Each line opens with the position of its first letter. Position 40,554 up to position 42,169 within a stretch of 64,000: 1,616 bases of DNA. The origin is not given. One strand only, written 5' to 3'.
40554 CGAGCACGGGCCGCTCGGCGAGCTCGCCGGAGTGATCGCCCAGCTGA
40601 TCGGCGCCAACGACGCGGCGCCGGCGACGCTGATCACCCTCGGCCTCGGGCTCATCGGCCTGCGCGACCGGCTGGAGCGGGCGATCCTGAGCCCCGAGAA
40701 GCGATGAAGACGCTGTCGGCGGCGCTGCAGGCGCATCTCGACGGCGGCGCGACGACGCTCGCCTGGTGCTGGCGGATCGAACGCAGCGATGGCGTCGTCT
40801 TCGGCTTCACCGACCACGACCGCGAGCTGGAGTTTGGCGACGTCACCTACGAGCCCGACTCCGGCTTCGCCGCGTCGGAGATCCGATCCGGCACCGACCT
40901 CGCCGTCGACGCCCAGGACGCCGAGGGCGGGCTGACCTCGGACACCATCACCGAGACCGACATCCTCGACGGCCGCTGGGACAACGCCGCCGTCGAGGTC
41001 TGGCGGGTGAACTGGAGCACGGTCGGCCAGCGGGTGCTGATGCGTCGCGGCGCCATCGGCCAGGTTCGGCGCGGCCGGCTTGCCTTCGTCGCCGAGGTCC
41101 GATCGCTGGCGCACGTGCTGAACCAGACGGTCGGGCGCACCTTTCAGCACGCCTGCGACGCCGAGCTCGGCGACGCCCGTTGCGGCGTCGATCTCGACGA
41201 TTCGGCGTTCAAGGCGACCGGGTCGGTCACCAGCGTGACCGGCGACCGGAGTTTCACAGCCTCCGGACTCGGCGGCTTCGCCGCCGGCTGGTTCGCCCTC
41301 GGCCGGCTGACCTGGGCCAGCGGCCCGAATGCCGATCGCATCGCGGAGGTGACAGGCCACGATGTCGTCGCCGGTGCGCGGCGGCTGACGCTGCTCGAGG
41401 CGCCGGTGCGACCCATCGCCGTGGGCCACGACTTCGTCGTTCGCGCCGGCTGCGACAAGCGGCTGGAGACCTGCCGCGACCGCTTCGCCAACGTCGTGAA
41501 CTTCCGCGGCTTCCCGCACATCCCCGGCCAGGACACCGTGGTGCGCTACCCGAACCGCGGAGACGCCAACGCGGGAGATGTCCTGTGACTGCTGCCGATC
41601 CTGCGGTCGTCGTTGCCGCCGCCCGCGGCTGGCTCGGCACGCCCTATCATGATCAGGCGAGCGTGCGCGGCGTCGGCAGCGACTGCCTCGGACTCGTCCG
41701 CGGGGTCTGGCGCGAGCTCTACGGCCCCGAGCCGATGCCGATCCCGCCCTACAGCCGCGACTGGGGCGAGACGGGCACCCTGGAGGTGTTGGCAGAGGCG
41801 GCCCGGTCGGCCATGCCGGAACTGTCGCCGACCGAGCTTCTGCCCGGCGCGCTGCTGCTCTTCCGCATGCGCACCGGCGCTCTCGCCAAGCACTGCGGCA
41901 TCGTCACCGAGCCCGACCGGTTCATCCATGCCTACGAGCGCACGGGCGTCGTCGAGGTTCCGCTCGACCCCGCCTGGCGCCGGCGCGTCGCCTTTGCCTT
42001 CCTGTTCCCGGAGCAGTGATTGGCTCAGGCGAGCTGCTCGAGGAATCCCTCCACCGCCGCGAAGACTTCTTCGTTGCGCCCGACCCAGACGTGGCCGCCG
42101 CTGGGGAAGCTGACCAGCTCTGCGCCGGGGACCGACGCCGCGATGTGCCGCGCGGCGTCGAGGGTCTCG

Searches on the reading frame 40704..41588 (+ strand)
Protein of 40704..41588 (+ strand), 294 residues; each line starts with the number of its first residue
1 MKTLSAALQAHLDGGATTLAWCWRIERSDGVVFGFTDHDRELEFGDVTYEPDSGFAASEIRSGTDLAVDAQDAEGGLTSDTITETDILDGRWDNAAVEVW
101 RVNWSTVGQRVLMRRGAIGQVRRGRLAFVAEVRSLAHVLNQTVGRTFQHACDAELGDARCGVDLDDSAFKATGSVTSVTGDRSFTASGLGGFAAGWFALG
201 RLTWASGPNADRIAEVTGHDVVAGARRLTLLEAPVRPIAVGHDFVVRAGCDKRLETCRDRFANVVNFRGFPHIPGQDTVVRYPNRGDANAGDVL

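Call 64: search_protein_families(library=pfam, proteins=[window:40704-41588:+], max_evalue=0.001)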
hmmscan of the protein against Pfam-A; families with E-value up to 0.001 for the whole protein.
window:40704-41588:+ (294 aa): 2 families
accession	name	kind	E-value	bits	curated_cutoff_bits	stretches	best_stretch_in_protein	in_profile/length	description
PF09931.15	Phage_phiJL001_Gp84_N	-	1.1e-62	211.3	26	1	5-163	1-160/160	Baseplate hub protein, N-terminal attachment domain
PF09356.15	Phage_BR0599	-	5.7e-29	100.7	22.9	1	195-277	1-80/80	Phage conserved hypothetical protein BR0599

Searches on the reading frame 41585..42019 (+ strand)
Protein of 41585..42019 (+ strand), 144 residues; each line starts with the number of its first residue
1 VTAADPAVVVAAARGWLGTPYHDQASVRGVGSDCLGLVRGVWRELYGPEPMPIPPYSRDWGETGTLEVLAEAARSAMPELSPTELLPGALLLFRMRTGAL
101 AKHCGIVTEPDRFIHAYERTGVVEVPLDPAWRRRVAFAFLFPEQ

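Call 64: search_protein_families(library=pfam, proteins=[window:41585-42019:+], max_evalue=0.001)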
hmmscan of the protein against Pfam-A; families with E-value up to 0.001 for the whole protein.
window:41585-42019:+ (144 aa): 1 family
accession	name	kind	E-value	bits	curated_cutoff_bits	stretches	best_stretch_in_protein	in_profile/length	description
PF00877.26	NLPC_P60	-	9.2e-06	26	23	1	19-126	2-90/105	NlpC/P60 family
